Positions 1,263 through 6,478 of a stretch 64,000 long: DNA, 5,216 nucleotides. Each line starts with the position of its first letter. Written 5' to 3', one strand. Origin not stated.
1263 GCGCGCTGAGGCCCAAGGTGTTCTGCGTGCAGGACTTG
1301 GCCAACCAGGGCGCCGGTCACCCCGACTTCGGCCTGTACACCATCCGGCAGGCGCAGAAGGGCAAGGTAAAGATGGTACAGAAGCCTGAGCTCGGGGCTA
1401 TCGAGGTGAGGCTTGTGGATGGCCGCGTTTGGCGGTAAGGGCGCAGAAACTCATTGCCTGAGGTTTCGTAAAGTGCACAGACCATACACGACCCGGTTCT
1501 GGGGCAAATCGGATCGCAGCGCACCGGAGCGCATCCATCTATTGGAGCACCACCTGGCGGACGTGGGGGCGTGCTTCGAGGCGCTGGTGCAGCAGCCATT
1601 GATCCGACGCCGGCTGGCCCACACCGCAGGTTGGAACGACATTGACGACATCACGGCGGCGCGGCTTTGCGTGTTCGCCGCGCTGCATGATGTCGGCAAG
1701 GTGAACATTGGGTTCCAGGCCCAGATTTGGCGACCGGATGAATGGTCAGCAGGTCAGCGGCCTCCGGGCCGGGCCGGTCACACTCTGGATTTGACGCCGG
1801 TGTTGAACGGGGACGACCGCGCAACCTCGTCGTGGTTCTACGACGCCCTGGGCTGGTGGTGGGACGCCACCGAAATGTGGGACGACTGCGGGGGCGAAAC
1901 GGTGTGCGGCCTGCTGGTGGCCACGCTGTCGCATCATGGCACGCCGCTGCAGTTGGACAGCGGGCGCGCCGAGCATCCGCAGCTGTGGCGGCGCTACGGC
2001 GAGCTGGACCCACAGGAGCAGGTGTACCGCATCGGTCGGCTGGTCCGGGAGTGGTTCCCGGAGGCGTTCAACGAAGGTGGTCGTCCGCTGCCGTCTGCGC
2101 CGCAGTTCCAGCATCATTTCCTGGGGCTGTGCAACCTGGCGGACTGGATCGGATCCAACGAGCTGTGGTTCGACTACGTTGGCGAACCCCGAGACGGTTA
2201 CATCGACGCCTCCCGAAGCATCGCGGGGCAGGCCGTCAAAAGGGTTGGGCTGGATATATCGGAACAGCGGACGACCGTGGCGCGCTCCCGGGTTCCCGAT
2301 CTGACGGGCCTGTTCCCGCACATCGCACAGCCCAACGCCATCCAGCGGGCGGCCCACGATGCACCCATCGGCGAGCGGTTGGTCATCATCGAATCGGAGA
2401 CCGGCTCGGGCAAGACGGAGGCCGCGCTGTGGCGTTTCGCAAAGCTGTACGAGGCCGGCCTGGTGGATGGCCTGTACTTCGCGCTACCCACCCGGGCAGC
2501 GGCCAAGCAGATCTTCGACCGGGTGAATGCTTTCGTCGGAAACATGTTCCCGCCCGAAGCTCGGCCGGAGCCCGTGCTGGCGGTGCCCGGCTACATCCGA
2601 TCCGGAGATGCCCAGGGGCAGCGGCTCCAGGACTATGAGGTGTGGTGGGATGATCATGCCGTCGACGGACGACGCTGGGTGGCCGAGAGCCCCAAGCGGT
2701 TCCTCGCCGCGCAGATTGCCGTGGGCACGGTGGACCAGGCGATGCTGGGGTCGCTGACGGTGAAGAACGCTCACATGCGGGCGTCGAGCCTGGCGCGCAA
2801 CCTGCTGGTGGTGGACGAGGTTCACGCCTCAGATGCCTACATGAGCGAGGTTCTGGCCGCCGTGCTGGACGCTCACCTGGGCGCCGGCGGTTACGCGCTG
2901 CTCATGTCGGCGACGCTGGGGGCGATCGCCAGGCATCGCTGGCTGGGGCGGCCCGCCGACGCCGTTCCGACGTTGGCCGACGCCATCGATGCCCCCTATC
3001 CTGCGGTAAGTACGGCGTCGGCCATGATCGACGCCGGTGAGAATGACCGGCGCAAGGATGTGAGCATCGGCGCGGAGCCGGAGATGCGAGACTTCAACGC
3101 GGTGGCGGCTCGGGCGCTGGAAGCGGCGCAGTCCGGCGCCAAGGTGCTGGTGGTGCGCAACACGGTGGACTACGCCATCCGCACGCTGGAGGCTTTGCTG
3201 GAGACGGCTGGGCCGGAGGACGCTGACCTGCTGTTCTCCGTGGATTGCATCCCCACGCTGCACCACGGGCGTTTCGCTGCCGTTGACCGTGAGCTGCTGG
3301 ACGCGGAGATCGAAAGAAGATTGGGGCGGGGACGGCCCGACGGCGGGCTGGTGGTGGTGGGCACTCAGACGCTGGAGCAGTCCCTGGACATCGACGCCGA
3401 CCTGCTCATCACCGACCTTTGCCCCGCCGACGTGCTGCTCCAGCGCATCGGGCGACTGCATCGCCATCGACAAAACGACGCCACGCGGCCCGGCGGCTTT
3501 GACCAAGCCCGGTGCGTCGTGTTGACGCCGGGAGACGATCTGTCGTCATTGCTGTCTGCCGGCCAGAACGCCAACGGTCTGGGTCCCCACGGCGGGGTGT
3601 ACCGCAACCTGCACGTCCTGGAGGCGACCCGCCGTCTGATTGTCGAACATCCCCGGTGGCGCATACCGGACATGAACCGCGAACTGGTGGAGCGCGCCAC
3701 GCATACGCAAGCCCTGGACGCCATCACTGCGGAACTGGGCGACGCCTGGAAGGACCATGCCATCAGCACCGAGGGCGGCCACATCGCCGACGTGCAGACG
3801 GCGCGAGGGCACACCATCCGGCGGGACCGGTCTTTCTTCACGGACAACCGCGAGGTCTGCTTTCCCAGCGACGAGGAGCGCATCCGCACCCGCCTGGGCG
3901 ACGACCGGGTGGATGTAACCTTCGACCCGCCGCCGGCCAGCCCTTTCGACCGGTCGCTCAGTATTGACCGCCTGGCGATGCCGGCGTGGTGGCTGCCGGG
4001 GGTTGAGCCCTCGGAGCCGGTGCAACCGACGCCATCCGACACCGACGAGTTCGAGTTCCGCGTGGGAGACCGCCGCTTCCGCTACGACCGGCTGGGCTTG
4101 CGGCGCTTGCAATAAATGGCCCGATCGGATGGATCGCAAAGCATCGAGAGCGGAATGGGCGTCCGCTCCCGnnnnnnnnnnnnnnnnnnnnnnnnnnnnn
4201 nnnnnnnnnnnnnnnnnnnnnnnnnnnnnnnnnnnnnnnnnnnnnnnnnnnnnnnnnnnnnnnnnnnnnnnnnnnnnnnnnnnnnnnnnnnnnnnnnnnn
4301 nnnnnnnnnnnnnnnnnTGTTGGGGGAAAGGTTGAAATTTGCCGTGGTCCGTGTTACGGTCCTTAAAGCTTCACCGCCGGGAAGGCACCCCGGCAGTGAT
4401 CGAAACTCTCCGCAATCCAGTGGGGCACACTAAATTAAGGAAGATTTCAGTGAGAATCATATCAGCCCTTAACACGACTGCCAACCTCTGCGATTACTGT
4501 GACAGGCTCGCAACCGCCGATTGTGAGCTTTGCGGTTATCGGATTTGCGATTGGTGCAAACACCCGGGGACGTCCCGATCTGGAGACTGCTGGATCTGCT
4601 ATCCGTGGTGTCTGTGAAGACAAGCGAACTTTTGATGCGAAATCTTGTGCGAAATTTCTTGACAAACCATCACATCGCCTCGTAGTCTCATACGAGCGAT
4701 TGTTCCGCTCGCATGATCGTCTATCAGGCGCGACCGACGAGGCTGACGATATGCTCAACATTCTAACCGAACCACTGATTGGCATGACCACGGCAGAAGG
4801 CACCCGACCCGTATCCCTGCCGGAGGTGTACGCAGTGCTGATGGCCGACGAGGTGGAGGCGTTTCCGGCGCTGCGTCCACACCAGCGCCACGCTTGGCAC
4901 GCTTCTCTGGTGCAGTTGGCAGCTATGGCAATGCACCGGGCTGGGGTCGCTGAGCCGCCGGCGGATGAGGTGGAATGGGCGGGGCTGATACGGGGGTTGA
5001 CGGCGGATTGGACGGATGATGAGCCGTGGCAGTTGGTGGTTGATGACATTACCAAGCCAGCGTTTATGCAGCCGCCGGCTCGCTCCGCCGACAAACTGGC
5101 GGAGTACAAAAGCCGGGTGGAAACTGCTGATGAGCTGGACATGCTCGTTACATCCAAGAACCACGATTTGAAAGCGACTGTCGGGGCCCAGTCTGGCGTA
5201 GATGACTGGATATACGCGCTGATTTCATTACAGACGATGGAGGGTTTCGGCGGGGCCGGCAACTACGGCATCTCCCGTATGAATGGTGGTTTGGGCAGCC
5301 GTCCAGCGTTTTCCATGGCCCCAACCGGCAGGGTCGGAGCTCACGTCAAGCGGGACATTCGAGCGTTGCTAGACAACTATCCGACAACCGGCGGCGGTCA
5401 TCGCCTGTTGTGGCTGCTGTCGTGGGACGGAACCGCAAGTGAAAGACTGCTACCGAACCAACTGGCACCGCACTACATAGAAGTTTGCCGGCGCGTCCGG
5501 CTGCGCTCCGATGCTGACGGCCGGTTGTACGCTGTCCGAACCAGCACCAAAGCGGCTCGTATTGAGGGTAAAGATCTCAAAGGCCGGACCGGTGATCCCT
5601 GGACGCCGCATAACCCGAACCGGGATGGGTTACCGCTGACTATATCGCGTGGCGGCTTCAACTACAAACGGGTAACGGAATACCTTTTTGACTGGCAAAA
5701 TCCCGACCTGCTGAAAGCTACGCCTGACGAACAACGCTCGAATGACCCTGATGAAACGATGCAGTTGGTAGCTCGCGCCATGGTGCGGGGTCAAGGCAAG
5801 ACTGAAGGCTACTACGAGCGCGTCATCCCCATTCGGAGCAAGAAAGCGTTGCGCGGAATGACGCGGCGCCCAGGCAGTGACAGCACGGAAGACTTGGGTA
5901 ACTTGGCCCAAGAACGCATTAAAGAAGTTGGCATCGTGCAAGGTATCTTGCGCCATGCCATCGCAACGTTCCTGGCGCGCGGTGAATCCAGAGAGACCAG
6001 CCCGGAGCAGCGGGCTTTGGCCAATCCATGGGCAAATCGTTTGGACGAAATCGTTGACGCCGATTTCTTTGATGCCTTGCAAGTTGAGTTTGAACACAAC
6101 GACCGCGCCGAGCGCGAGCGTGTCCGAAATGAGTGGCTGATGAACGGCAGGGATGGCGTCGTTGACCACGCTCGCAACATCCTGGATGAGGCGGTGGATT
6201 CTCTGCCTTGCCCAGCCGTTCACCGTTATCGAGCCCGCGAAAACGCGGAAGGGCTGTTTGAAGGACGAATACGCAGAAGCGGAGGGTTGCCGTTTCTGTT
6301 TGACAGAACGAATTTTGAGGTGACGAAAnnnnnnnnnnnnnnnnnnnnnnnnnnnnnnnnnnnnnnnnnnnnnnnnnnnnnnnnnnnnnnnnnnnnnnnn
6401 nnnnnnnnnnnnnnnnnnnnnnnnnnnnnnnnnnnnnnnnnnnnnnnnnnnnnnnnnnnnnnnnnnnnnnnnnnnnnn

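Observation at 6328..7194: HNH nuclease domain fused to the N-terminus of Cse2/Cas11 in a type I-E locus that still has cas3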

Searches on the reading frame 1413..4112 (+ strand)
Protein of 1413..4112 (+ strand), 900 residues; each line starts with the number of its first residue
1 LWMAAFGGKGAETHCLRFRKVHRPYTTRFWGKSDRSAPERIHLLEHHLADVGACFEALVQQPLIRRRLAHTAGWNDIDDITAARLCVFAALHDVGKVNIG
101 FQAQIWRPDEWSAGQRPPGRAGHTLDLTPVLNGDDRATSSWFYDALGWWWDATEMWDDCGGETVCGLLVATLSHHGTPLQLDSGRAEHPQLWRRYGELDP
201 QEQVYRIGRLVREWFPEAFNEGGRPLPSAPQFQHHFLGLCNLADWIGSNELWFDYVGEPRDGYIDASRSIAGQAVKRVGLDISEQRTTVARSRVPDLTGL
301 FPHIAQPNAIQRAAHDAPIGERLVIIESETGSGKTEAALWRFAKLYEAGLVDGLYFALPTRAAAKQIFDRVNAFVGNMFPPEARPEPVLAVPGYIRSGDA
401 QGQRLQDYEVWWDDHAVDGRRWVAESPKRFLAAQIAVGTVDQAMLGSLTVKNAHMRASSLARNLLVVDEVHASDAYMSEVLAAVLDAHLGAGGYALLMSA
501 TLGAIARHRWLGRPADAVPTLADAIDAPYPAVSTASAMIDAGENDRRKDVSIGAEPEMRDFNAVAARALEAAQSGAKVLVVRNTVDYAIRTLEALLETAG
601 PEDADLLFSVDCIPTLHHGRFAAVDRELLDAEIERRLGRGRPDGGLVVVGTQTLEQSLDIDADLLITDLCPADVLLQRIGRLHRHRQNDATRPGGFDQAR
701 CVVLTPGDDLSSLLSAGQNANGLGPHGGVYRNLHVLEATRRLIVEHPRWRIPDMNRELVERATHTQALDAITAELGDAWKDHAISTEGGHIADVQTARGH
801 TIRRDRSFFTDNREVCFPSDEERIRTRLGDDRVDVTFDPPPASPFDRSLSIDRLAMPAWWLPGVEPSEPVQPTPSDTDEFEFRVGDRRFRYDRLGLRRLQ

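Call 5: search_protein_families(library=pfam, proteins=[window:1413-4112:+], max_evalue=0.1)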
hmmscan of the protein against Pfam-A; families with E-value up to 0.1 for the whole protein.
window:1413-4112:+ (900 aa): 6 families
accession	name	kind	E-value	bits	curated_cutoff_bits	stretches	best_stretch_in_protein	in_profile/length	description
PF18019.7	Cas3_HD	-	4.6e-31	108.9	23.1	1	30-253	1-207/207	Cas3, HD domain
PF22590.2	Cas3-like_C_2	-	9.4e-28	97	27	1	575-687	2-106/106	CRISPR-associated nuclease/helicase Cas3, C-terminal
PF00270.35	DEAD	-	1e-09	38.8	26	1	309-503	2-161/167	DEAD/DEAH box helicase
PF04851.21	ResIII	-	1.3e-06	28.8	22.5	1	306-478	8-144/164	Type III restriction enzyme, res subunit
PF13245.12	AAA_19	-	0.00047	20.8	25.1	1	311-486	1-116/134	AAA domain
PF00271.37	Helicase_C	-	0.0076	16.9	23.5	1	618-685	39-109/110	Helicase conserved C-terminal domain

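Call 6: search_protein_families(library=ncbifam, proteins=[window:1413-4112:+], max_evalue=0.1)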
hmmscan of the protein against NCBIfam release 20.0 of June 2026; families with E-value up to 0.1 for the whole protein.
window:1413-4112:+ (900 aa): 6 families
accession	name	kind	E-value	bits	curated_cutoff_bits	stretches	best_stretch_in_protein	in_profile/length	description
NF007248.0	PRK09694.1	equivalog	1.2e-94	318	569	1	24-784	5-752/878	CRISPR-associated helicase/endonuclease Cas3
TIGR01587.1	cas3_core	equivalog_domain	9.3e-52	176.3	102.45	1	323-688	1-323/358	CRISPR-associated helicase Cas3'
TIGR02621.3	cas3_GSU0051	exception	2.3e-29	102.8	400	1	324-686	33-374/854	type I-G CRISPR-associated helicase/endonuclease Cas3g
TIGR01596.1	cas3_HD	equivalog_domain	1.2e-17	64.6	43.45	1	44-249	1-178/178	CRISPR-associated endonuclease Cas3''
TIGR03158.1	cas3_cyano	exception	0.038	13.1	69.1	0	647-682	321-356/357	type I-D CRISPR-associated helicase Cas3'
TIGR02562.1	cas3_yersinia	equivalog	0.042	11.6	565.95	0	67-105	99-136/1110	type I-F CRISPR-associated helicase Cas3f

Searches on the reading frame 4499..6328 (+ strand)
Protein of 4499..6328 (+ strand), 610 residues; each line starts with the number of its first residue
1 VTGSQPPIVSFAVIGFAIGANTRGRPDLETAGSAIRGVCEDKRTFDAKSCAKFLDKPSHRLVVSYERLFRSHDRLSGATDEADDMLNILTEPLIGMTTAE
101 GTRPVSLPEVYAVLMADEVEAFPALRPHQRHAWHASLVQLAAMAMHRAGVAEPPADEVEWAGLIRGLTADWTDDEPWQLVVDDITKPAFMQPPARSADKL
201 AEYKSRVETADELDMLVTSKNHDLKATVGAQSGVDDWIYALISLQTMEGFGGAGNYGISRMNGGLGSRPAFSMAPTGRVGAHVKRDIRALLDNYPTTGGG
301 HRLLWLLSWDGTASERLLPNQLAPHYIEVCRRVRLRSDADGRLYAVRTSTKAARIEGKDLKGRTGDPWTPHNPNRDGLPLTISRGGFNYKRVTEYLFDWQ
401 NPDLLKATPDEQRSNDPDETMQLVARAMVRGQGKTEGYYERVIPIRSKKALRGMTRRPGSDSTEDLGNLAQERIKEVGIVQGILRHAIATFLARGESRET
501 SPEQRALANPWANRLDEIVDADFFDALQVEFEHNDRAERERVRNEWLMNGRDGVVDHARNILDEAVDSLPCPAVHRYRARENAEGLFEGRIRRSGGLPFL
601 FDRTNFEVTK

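Call 5: search_protein_families(library=pfam, proteins=[window:4499-6328:+], max_evalue=0.1)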
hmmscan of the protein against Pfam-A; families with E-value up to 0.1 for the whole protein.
window:4499-6328:+ (610 aa): 0 families

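Call 6: search_protein_families(library=ncbifam, proteins=[window:4499-6328:+], max_evalue=0.1)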
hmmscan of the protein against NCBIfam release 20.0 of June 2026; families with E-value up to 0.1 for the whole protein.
window:4499-6328:+ (610 aa): 1 family
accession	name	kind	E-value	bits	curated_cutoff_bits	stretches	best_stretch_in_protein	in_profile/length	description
TIGR02547.1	casA_cse1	equivalog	5.8e-17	61.8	70.05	1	87-592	1-499/504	type I-E CRISPR-associated protein Cse1/CasA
